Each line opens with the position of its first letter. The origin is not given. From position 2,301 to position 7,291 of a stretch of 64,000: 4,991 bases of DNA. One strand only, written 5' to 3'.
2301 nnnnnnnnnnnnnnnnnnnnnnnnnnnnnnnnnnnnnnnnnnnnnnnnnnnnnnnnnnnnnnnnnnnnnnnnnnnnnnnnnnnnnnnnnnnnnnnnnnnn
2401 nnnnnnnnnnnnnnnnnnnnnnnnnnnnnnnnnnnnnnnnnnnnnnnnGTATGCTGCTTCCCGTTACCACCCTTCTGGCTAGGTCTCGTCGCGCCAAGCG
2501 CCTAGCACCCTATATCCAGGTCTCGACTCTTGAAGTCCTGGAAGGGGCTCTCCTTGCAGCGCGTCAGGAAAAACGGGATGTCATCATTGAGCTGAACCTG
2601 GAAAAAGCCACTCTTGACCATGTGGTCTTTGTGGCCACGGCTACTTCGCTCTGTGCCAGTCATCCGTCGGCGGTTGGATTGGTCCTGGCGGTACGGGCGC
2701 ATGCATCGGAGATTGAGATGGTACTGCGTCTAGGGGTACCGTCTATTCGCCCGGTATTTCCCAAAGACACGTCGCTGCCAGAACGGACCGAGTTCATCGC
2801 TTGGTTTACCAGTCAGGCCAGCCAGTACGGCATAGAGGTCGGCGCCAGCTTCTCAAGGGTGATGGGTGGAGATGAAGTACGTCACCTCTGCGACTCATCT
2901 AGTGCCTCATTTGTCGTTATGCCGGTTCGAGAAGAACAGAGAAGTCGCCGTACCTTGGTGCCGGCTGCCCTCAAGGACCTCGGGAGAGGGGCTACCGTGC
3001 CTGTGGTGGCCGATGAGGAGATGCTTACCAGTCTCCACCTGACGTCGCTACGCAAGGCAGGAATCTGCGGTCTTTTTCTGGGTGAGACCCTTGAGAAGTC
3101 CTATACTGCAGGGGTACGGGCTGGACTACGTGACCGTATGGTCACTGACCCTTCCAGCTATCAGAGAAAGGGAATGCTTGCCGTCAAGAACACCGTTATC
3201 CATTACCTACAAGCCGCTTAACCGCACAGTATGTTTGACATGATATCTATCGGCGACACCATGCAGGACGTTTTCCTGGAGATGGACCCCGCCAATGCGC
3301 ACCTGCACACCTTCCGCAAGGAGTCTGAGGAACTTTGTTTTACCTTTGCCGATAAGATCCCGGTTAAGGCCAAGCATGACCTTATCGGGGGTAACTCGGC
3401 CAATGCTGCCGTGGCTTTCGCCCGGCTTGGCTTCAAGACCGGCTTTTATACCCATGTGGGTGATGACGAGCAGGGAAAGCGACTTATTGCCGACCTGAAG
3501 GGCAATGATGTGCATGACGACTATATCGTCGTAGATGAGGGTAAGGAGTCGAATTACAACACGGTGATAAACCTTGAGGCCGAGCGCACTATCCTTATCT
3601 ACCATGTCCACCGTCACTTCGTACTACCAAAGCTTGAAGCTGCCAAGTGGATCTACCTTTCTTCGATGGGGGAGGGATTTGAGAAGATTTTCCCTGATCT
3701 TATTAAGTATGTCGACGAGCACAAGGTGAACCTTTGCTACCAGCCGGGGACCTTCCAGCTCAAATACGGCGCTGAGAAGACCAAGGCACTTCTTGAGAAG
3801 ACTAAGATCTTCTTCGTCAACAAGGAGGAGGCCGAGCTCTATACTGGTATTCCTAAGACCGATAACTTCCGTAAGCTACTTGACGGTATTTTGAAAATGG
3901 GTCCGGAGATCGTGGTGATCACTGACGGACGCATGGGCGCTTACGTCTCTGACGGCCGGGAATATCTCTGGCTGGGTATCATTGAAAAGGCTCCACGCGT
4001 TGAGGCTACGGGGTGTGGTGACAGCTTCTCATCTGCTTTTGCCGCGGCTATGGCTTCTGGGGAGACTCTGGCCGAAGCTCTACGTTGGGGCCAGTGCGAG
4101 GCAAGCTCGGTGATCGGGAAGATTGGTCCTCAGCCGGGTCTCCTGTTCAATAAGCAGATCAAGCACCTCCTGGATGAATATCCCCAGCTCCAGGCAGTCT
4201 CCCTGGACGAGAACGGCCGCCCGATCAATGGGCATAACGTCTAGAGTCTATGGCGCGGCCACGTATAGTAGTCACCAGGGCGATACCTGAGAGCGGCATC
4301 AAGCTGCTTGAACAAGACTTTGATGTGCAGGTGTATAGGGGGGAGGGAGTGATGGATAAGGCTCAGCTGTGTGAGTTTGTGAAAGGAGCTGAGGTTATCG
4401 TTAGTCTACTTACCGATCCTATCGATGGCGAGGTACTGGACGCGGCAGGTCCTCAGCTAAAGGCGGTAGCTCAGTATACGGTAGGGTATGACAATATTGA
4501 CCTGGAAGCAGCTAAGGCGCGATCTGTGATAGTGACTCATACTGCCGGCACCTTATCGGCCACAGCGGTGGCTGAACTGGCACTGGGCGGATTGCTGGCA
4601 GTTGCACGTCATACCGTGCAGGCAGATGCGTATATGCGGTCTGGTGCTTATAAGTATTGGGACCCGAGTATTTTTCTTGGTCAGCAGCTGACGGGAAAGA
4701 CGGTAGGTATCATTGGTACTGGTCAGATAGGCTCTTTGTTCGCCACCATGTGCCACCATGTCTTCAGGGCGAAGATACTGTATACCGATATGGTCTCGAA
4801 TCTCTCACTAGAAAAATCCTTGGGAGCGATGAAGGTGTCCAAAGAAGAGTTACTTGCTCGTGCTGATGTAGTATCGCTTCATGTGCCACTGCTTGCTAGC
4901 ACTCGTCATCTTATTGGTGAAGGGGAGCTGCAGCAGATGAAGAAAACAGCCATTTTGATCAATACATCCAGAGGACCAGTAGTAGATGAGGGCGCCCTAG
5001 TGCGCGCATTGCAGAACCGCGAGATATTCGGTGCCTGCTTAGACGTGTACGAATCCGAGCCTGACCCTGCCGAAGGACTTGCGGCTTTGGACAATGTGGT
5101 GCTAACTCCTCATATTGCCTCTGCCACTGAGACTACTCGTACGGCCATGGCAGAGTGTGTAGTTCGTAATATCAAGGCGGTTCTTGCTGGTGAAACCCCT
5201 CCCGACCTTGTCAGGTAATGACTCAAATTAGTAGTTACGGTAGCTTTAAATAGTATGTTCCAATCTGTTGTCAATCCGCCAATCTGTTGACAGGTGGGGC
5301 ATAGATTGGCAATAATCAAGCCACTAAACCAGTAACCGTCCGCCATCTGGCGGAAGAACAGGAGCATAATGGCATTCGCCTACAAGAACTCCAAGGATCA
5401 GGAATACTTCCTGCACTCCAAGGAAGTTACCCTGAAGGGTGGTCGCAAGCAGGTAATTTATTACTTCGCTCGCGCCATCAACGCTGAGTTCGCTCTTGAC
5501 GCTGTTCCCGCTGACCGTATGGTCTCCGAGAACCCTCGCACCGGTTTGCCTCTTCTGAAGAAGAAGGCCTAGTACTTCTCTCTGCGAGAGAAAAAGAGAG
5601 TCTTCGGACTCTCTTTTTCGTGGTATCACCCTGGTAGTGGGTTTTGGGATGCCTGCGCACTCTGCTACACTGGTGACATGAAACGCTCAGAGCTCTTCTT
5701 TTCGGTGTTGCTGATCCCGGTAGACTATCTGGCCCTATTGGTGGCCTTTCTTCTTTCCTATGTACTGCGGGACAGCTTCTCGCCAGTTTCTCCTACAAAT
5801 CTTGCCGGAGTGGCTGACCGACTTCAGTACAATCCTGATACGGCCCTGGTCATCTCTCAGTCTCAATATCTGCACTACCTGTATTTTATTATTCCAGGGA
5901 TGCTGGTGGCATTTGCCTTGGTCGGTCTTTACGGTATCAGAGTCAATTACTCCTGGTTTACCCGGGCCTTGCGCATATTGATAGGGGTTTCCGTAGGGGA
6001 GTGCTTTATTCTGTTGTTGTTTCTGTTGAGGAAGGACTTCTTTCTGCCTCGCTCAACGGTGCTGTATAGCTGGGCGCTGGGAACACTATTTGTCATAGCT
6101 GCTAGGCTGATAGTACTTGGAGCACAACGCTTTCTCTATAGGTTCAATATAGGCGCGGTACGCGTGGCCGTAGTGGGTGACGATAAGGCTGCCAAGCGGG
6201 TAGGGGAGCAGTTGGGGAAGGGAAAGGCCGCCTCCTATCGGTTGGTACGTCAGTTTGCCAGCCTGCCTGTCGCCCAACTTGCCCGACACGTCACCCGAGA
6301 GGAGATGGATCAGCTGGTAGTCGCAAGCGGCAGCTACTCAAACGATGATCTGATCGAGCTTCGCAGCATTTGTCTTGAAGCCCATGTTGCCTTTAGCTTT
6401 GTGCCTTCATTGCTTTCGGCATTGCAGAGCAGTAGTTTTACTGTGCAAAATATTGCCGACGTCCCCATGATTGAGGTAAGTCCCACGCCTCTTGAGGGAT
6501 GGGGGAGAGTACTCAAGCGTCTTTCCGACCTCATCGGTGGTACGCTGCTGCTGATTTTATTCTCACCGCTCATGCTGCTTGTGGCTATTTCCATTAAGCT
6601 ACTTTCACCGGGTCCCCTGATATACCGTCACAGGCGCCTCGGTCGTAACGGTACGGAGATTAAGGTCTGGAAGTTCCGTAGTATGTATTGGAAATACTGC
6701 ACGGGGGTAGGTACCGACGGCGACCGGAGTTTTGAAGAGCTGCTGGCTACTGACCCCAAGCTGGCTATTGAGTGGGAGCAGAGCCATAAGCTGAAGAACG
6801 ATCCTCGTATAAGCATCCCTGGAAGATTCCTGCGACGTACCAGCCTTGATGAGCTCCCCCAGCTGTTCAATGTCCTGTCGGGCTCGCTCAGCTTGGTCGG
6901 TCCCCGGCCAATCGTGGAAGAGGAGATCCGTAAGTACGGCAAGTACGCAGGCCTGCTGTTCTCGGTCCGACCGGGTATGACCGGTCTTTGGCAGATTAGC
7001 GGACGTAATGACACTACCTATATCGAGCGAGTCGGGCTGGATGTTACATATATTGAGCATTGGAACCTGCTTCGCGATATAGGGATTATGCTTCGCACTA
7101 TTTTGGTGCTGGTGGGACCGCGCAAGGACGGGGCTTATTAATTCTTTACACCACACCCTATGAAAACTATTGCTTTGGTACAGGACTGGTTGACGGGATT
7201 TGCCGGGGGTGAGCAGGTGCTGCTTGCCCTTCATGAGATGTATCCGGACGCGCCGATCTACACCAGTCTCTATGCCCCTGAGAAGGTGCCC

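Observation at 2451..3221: Class-II aldolase homologue that has lost all three zinc-ligand histidines, inside a transketolase-kinase cluster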

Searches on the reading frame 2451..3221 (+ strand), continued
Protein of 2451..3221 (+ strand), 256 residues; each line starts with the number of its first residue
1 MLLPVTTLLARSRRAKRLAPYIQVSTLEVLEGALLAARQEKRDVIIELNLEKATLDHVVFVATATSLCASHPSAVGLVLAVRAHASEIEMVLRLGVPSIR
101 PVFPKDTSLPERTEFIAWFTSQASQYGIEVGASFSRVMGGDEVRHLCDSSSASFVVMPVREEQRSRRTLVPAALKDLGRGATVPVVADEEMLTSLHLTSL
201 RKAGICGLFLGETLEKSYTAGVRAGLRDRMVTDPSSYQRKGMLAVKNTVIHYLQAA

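Call 52: find_encoding_contigs(protein=P0051, flank=10000, max_places=1)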
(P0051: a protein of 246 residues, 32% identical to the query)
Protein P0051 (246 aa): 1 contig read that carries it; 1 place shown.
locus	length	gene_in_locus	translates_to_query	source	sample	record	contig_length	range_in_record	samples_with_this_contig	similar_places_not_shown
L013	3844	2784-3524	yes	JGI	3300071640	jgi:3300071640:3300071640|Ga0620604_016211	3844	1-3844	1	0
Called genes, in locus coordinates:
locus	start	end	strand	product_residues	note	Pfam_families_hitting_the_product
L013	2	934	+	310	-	?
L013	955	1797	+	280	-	PF00456:Transketolase_N, PF13292:DXP_synthase_N, PF00676:E1_dh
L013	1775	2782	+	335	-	PF02779:Transket_pyr, PF02780:Transketolase_C, PF22613:Transketolase_C_1 (faint)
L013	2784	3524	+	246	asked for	-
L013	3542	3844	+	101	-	?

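Call 53: find_encoding_contigs(protein=P0044, flank=10000, max_places=1)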
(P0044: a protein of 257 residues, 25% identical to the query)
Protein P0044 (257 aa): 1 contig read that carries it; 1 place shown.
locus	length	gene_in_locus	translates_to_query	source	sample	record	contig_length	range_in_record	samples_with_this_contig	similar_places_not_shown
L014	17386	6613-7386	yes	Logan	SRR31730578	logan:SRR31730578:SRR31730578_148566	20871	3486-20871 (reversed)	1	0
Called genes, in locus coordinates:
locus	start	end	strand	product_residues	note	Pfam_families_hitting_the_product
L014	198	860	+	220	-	PF13462:Thioredoxin_4, PF01323:DSBA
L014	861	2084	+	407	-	PF13742:tRNA_anti_2, PF02601:Exonuc_VII_L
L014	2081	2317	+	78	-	PF02609:Exonuc_VII_S (weak)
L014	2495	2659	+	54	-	-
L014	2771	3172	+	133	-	PF02502:LacAB_rpiB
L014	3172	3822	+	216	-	PF00834:Ribul_P_3_epim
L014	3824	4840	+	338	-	PF00044:Gp_dh_N, PF02800:Gp_dh_C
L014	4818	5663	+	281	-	PF13292:DXP_synthase_N, PF00456:Transketolase_N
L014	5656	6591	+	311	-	PF02779:Transket_pyr, PF02780:Transketolase_C, PF22613:Transketolase_C_1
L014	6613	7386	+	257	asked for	-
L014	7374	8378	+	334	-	PF00294:PfkB, PF08543:Phos_pyr_kin (weak)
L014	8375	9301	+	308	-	PF00056:Ldh_1_N, PF03807:F420_oxidored (weak), PF02866:Ldh_1_C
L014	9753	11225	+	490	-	PF02397:Bac_transf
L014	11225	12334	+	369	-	PF13439:Glyco_transf_4 (weak), PF00534:Glycos_transf_1, PF13692:Glyco_trans_1_4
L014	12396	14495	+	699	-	PF02518:HATPase_c, PF00204:DNA_gyraseB, PF01751:Toprim, PF00986:DNA_gyraseB_C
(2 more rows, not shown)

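Call 62: search_protein_families(library=pfam, proteins=[L002:5306-5788:+, L002:5871-6557:-, L002:6688-7392:+, L002:7474-7995:-], max_evalue=0.001)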
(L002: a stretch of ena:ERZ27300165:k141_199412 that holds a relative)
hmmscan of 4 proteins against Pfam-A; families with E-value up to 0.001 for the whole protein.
L002:5306-5788:+ (160 aa): 0 families

L002:5871-6557:- (228 aa): 0 families

L002:6688-7392:+ (234 aa): 0 families

L002:7474-7995:- (173 aa): 0 families

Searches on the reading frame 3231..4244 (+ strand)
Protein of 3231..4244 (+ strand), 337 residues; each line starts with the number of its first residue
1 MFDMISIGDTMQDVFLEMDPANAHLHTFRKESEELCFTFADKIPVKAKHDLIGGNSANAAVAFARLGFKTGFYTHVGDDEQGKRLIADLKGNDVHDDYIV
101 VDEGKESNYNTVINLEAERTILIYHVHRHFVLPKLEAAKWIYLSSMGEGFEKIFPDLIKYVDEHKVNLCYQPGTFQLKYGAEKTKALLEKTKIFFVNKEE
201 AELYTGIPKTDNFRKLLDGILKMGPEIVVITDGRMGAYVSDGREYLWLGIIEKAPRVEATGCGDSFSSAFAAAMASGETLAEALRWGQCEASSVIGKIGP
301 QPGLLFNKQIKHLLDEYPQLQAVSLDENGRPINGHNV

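Call 3: search_protein_families(library=pfam, proteins=[window:3231-4244:+], max_evalue=0.1)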
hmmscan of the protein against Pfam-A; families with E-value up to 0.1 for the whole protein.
window:3231-4244:+ (337 aa): 2 families
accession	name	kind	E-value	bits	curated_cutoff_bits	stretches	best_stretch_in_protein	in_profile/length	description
PF00294.29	PfkB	-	2.9e-37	129.1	25.8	1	51-302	34-297/302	pfkB family carbohydrate kinase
PF08543.17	Phos_pyr_kin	-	4.4e-08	33.2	27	1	184-288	113-225/246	Phosphomethylpyrimidine kinase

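Call 4: search_protein_families(library=ncbifam, proteins=[window:3231-4244:+], max_evalue=0.1)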
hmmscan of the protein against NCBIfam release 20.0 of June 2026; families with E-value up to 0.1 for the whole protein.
window:3231-4244:+ (337 aa): 23 families
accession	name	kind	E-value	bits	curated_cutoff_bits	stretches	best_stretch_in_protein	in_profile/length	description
TIGR02152.1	D_ribokin_bact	equivalog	3.5e-29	102.1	299.65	1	48-311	30-297/298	ribokinase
TIGR04382.1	myo_inos_iolC_N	equivalog_domain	6.7e-25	88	300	2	182-302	180-297/309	5-dehydro-2-deoxygluconokinase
NF007321.0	PRK09813.1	equivalog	1.7e-19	70.4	247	2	209-298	170-258/261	fructoselysine 6-kinase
NF008353.0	PRK11142.1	equivalog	1.9e-19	70.3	341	2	184-316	172-305/307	ribokinase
NF040938.1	KDG_KDGal_kin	equivalog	2e-14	53.4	400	2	185-315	177-304/305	bifunctional 2-dehydro-3-deoxygluconokinase/2-dehydro-3-deoxygalactonokinase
NF006957.1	PRK09434.1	equivalog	1.1e-13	51.4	450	2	52-120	26-95/302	fructokinase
NF041332.1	KDG_KDGal_kin_Halo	equivalog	4.1e-13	49.5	440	2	180-292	179-289/320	bifunctional 2-dehydro-3-deoxygluconokinase/2-dehydro-3-deoxygalactonokinase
TIGR02198.1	rfaE_dom_I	equivalog_domain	6.4e-13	48.5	345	1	45-300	40-302/315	D-glycero-beta-D-manno-heptose-7-phosphate kinase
NF053626.1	RibKinHalex1628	equivalog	1.8e-12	47.4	330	1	45-288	30-266/293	ATP-dependent ribose-1-phosphate kinase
NF041134.1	R1P_kin_Thcocales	equivalog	2.7e-12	46.7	500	1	38-310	22-278/291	ADP-dependent ribose-1-phosphate kinase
TIGR03168.1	1-PFK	subfamily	5.9e-12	45.1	216.4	1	197-294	183-281/305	hexose kinase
NF041164.1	NucKinThplmales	equivalog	3e-10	39.8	450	1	43-297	28-274/295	nucleoside kinase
TIGR03828.1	pfkB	equivalog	1.9e-09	37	292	1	196-297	182-284/305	1-phosphofructokinase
NF047869.1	myo_kin_aldol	exception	7.2e-09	34.5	600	1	50-104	36-90/586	bifunctional 5-dehydro-2-deoxygluconokinase/5-dehydro-2-deoxyphosphogluconate aldolase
NF008454.0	PRK11316.1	equivalog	1.3e-08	33.9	521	1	46-299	44-299/475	bifunctional D-glycero-beta-D-manno-heptose-7-phosphate kinase/D-glycero-beta-D-manno-heptose 1-phosphate adenylyltransferase HldE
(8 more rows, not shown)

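Call 47: search_solved_structures(query=window:3231-4244:+, max_evalue=1e-10)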
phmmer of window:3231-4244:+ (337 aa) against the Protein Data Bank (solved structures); distinct sequences matched with E-value up to 1e-10: 9.
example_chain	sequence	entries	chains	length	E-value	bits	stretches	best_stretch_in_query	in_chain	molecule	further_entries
2qcv_A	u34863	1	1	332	2.5e-16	63.2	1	51-315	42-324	Putative 5-dehydro-2-deoxygluconokinase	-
6ilr_A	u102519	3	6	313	4.2e-16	62.5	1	41-314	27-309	Ribokinase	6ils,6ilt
3h49_A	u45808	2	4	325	9.9e-15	58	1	41-318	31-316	Ribokinase | Uncharacterized sugar kinase ydjH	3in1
3ry7_A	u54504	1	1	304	2.5e-14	56.7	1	49-306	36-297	Ribokinase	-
5zwy_A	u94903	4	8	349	7.2e-13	51.9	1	49-297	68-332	Ribokinase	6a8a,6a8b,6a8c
4e3a_A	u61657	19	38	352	1.8e-12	50.6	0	190-307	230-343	sugar kinase protein | Probable sugar kinase protein | sugar kinase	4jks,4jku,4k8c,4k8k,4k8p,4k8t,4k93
3ubo_A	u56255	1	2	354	2.3e-12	50.2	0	192-303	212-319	adenosine kinase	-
7ag6_A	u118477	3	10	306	3.9e-11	46.2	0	50-303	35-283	Sulfofructose kinase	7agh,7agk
3hj6_A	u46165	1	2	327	7.5e-11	45.2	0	52-299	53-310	Fructokinase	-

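Call 75: find_related_loci(query=A3, collection=metagenome_contigs, flank=6000)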
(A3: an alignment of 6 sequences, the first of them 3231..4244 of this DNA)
Query A3 (337 aa) in metagenome_contigs; peptide patterns used: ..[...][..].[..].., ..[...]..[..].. (x = any residue, [..] = any of these).
598 stretches matched a pattern; 226 encode a relative of the query (tblastn E <= 1e-3); the best 80 are kept; 80 distinct loci.
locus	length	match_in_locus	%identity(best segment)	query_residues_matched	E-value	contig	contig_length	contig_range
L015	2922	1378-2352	78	1-325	2e-179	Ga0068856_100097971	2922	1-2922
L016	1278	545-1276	95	1-256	2e-177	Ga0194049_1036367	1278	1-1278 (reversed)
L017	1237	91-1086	70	1-331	7e-168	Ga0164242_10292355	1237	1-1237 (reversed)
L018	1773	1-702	66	92-325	2e-111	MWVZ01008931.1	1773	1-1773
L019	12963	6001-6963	45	1-325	1e-91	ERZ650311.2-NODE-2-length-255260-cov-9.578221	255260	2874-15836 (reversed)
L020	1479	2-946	46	5-322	6e-97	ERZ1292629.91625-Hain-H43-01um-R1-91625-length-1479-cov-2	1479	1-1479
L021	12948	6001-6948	45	1-320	4e-90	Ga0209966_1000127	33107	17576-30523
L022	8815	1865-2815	44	1-321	3e-89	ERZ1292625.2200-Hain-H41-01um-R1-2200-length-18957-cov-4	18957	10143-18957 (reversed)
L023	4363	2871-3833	44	1-322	5e-89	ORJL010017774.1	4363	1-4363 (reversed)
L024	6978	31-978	43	1-320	4e-88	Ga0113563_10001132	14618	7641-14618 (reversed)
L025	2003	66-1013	43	1-320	5e-92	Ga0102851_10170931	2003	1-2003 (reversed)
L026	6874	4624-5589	44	1-325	4e-87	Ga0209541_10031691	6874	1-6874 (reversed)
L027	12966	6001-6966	44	1-325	5e-87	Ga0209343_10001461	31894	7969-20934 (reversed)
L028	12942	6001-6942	44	1-316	7e-84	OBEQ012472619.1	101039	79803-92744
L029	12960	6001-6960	43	1-322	1e-82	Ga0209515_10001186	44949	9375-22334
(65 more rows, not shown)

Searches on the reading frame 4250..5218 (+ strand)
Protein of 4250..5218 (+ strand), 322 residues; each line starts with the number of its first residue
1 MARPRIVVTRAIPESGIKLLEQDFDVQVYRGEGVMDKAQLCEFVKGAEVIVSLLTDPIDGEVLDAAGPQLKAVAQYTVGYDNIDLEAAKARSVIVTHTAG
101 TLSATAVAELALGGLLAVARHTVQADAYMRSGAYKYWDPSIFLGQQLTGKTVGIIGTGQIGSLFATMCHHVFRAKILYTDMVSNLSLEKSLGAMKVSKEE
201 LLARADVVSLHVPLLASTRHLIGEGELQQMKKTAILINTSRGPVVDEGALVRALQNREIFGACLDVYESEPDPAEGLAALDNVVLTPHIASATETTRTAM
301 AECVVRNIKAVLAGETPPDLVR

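Call 3: search_protein_families(library=pfam, proteins=[window:4250-5218:+], max_evalue=0.1)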
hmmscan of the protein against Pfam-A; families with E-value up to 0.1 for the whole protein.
window:4250-5218:+ (322 aa): 5 families
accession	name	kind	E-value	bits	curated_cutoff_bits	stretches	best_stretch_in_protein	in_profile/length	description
PF02826.25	2-Hacid_dh_C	-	1.1e-55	188.3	25.1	1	113-290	2-178/178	D-isomer specific 2-hydroxyacid dehydrogenase, NAD binding domain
PF00389.36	2-Hacid_dh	-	1.6e-31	109.2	24.6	1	6-321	1-133/134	D-isomer specific 2-hydroxyacid dehydrogenase, catalytic domain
PF03446.21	NAD_binding_2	-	0.0019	18.7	21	1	151-259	1-112/161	NAD binding domain of 6-phosphogluconate dehydrogenase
PF03807.23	F420_oxidored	-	0.0028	18.7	21.6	1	151-218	1-73/94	NADP oxidoreductase coenzyme F420-dependent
PF07991.19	KARI_N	-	0.04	13.9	20.6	0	147-214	2-70/165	Acetohydroxy acid isomeroreductase, NADPH-binding domain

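Call 4: search_protein_families(library=ncbifam, proteins=[window:4250-5218:+], max_evalue=0.1)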
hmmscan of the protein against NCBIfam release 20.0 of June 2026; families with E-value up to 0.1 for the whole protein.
window:4250-5218:+ (322 aa): 26 families (the best 25 are shown)
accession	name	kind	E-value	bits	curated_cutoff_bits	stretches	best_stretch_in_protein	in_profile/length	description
NF009714.1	PRK13243.1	equivalog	9.9e-100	334.1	455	1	3-321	2-322/332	glyoxylate reductase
TIGR01327.1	PGDH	equivalog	2.2e-68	231.3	454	1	5-319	1-308/525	phosphoglycerate dehydrogenase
NF011938.0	PRK15409.1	equivalog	2.8e-64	217.2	492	1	3-315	2-312/324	glyoxylate/hydroxypyruvate reductase GhrB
NF008759.0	PRK11790.1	equivalog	2.9e-53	181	404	1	5-309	13-314/410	phosphoglycerate dehydrogenase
NF006263.0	PRK08410.1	equivalog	4e-48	164.4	389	1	20-314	19-309/311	D-2-hydroxyacid dehydrogenase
NF005069.0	PRK06487.1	equivalog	1.2e-46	159.3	448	1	35-316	37-315/320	2-hydroxyacid dehydrogenase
NF005387.0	PRK06932.1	equivalog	3.3e-41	141.3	492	1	36-310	34-308/314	2-hydroxyacid dehydrogenase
NF041369.1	Dhydh_Halo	equivalog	6.7e-38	130.6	400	1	76-316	62-299/305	D-2-hydroxyacid dehydrogenase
NF001309.0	PRK00257.1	equivalog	4.9e-37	127.8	434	2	144-305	111-271/379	4-phosphoerythronate dehydrogenase PdxB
NF006374.0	PRK08605.1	subfamily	1.4e-35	122.9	356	1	44-294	43-304/332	D-lactate dehydrogenase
NF000492.1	vanH_gen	exception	1.6e-35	122.7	540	1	70-295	67-294/312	D-lactate dehydrogenase VanH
NF005750.0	PRK07574.1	equivalog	5.8e-33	114.5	329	1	67-304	112-349/386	NAD-dependent formate dehydrogenase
NF005027.0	PRK06436.1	equivalog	3.9e-30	105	261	1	67-320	47-287/303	2-hydroxyacid dehydrogenase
NF000371.1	vanH_Agroup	exception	6.1e-30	104.5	700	1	70-272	72-262/322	VanH-A/VanH-Pt family D-lactate dehydrogenase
NF009127.0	PRK12480.1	equivalog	1.8e-28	99.5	579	1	70-271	70-265/330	D-lactate dehydrogenase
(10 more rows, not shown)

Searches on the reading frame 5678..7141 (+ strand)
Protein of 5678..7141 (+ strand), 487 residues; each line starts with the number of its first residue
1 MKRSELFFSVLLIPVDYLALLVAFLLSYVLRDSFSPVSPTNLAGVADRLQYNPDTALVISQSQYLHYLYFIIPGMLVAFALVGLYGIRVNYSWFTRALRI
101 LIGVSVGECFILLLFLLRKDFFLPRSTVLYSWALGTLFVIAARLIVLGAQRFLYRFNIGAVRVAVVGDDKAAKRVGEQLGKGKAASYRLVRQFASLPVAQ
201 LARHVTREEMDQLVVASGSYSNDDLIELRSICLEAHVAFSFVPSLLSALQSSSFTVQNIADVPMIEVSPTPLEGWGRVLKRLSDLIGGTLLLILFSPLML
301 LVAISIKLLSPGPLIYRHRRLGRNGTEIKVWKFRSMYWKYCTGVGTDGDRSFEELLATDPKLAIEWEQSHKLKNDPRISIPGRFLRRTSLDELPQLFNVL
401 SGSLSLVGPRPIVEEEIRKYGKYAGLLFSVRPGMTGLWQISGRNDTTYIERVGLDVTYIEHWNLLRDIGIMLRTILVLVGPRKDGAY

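Call 3: search_protein_families(library=pfam, proteins=[window:5678-7141:+], max_evalue=0.1)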
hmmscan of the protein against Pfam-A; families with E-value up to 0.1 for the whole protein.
window:5678-7141:+ (487 aa): 2 families
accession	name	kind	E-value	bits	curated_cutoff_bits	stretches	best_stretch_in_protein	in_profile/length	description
PF02397.22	Bac_transf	-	1.6e-57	194.3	27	1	280-479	1-178/179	Bacterial sugar transferase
PF13727.12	CoA_binding_3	-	0.019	15.4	25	1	82-188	3-105/175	CoA-binding domain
